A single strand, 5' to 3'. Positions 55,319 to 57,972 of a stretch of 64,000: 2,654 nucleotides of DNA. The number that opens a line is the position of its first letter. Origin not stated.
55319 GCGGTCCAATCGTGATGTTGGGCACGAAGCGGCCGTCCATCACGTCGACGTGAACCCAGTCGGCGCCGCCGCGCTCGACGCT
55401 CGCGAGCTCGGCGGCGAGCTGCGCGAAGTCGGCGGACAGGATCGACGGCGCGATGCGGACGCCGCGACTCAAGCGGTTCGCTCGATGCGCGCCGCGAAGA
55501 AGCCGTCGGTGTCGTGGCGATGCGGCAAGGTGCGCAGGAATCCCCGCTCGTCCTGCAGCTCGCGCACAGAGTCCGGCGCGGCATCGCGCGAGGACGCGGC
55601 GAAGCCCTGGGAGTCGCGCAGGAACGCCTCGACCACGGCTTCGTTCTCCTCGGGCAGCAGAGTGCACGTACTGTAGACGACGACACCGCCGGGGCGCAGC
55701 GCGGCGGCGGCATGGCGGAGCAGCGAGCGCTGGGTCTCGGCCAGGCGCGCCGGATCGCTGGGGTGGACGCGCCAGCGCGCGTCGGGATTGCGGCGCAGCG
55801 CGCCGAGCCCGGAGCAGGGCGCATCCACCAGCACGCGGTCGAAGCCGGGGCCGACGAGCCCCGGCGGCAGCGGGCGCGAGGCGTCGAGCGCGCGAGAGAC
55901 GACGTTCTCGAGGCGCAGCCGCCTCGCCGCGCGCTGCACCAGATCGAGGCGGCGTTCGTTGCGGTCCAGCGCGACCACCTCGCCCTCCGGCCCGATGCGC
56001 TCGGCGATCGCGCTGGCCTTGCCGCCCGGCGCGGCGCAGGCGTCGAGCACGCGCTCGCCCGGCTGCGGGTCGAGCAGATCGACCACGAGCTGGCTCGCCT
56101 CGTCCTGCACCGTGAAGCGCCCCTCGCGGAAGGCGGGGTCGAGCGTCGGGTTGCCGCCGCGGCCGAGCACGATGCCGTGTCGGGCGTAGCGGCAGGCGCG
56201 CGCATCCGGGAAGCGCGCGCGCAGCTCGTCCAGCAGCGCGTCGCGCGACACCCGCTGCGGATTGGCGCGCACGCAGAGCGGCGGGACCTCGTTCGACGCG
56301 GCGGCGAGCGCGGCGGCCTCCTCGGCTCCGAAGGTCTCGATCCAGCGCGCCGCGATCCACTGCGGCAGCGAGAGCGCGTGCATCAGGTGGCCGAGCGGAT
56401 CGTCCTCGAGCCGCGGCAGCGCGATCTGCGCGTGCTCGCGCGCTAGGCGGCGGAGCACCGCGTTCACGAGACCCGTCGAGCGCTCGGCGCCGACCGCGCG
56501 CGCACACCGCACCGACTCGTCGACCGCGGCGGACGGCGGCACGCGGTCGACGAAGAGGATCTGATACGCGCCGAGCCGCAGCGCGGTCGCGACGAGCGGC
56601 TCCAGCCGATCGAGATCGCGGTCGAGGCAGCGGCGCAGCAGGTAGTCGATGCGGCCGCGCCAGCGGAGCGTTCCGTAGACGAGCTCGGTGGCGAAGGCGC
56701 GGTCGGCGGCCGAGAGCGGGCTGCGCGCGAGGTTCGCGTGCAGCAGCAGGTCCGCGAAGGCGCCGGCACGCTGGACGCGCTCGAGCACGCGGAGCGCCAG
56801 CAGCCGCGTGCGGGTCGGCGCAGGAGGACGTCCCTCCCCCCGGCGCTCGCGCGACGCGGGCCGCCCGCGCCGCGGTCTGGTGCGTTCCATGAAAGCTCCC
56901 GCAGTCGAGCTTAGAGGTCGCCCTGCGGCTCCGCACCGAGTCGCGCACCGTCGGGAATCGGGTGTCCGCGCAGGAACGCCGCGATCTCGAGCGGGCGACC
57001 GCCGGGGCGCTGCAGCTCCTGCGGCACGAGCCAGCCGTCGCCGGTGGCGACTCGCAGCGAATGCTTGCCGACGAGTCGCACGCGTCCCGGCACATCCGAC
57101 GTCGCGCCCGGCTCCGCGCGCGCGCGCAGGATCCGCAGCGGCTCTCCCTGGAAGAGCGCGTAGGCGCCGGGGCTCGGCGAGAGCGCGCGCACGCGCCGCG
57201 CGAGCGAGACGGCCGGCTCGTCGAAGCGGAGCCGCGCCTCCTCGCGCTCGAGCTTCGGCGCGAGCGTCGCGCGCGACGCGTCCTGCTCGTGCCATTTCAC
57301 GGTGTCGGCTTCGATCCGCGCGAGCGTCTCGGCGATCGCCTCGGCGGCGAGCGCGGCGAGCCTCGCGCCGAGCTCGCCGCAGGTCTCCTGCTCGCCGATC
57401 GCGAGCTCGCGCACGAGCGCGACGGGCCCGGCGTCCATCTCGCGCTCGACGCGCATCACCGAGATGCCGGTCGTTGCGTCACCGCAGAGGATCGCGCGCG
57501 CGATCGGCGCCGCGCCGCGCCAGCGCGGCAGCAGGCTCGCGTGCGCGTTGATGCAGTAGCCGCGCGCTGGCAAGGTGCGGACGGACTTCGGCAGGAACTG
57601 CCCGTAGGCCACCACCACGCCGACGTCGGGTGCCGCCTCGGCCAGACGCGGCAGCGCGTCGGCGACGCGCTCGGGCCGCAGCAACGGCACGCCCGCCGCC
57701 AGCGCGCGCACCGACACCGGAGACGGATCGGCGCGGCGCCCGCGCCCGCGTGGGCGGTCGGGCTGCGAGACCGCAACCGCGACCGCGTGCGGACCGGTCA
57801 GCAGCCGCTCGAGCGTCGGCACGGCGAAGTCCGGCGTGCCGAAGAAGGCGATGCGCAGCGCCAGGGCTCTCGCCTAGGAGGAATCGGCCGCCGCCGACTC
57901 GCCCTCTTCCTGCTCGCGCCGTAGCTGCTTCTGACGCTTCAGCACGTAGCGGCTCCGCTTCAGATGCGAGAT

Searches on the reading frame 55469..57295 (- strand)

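Call 65: search_protein_families(library=pfam, proteins=[window:55469-57295:-], max_evalue=0.01)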
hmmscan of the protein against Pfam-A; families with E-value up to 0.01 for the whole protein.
window:55469-57295:- (608 aa): 9 families
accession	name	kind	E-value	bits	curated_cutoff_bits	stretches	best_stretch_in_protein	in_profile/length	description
PF01189.24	Methyltr_RsmB-F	-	3.4e-56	190.5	27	1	407-604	3-198/199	16S rRNA methyltransferase RsmB/F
PF01029.23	NusB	-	6.2e-34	117.7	23.1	1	162-286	2-133/133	NusB family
PF22458.1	RsmF-B_ferredox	-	2.3e-14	53.7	27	1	311-379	2-69/74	Methyltr_RsmF/B-like, ferredoxin-like domain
PF13847.12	Methyltransf_31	-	2e-09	37.7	27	1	412-549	3-117/145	Methyltransferase domain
PF01728.25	FtsJ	-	5.1e-06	27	24.1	1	408-557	19-151/181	FtsJ-like methyltransferase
PF13649.12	Methyltransf_25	-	0.00024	22.2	27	1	416-474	1-57/97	Methyltransferase domain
PF13489.12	Methyltransf_23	-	0.0014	18.8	27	0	523-545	98-120/164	Methyltransferase domain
PF17125.10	Methyltr_RsmF_N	-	0.0028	18.5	34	1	310-398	1-85/86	N-terminal domain of 16S rRNA methyltransferase RsmF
PF01135.25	PCMT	-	0.0055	16.9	20.3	0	403-467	64-128/210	Protein-L-isoaspartate(D-aspartate) O-methyltransferase (PCMT)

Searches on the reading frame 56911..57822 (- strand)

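Call 62: search_protein_families(library=pfam, proteins=[window:56911-57822:-], max_evalue=0.001)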
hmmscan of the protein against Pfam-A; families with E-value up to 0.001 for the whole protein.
window:56911-57822:- (303 aa): 2 families
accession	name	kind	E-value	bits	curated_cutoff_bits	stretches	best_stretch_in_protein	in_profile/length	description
PF00551.24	Formyl_trans_N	-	6.3e-30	104.7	26.1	1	13-166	29-180/181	Formyl transferase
PF02911.23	Formyl_trans_C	-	9.2e-23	80.8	21.1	1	190-287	1-99/100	Formyl transferase, C-terminal domain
